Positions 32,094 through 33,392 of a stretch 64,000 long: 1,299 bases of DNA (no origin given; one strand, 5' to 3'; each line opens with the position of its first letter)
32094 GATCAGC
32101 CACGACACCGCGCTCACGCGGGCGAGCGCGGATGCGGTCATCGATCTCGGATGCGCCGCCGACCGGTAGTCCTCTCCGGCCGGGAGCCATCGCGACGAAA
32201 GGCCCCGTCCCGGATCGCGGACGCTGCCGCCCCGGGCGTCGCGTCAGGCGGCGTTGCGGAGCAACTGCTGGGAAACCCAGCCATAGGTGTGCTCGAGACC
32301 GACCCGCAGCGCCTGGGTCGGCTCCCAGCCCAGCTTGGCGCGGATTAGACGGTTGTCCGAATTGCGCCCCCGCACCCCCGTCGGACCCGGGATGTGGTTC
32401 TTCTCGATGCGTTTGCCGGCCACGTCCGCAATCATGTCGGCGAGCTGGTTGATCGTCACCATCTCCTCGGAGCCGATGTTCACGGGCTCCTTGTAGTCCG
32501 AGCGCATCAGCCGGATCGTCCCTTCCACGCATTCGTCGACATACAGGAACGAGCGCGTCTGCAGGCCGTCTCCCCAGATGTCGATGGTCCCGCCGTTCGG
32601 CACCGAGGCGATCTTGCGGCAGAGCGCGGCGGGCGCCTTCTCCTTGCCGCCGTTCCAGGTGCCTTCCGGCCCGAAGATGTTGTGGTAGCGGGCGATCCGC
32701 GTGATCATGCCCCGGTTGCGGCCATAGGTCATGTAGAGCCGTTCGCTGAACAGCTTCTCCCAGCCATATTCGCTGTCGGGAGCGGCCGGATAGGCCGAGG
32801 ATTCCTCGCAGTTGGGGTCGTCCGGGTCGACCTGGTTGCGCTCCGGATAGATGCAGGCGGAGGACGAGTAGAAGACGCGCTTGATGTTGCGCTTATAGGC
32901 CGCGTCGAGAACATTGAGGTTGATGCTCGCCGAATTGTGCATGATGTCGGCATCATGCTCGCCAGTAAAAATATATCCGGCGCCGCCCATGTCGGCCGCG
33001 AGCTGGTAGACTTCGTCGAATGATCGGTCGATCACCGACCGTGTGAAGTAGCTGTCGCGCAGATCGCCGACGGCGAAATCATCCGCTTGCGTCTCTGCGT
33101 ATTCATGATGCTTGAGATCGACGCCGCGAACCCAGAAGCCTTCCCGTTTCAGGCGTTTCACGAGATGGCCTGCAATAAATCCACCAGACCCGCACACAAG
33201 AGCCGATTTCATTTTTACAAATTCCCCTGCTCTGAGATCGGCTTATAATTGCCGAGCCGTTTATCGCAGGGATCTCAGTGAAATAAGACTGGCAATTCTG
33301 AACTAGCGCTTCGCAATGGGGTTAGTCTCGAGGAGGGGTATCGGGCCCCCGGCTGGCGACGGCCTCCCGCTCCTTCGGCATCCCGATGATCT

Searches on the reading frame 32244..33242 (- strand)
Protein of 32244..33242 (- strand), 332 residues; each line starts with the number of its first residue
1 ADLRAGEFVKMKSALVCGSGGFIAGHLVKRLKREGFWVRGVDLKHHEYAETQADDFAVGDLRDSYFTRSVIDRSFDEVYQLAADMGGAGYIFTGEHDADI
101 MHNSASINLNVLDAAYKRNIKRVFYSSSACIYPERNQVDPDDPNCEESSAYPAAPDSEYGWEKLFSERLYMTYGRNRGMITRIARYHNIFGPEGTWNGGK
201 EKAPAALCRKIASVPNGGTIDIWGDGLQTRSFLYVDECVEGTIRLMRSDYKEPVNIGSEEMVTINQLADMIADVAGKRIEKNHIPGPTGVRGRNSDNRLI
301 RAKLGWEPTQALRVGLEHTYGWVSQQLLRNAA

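Call 49: search_protein_families(library=pfam, max_evalue=0.0001, proteins=[window:32244-33242:-])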
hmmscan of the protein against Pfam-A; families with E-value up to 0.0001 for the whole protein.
window:32244-33242:- (332 aa): 4 families
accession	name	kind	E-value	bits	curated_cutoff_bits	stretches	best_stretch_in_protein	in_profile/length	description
PF01370.27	Epimerase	-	1.4e-39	136.4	20.9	1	14-257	1-240/240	NAD dependent epimerase/dehydratase family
PF16363.11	GDP_Man_Dehyd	-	1.7e-22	80.8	27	1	15-317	1-330/332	GDP-mannose 4,6 dehydratase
PF01073.25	3Beta_HSD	-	3.8e-08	33.1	22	1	15-193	1-185/280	3-beta hydroxysteroid dehydrogenase/isomerase family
PF05368.20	NmrA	-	1.8e-05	25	27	0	13-141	4-120/298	NmrA-like family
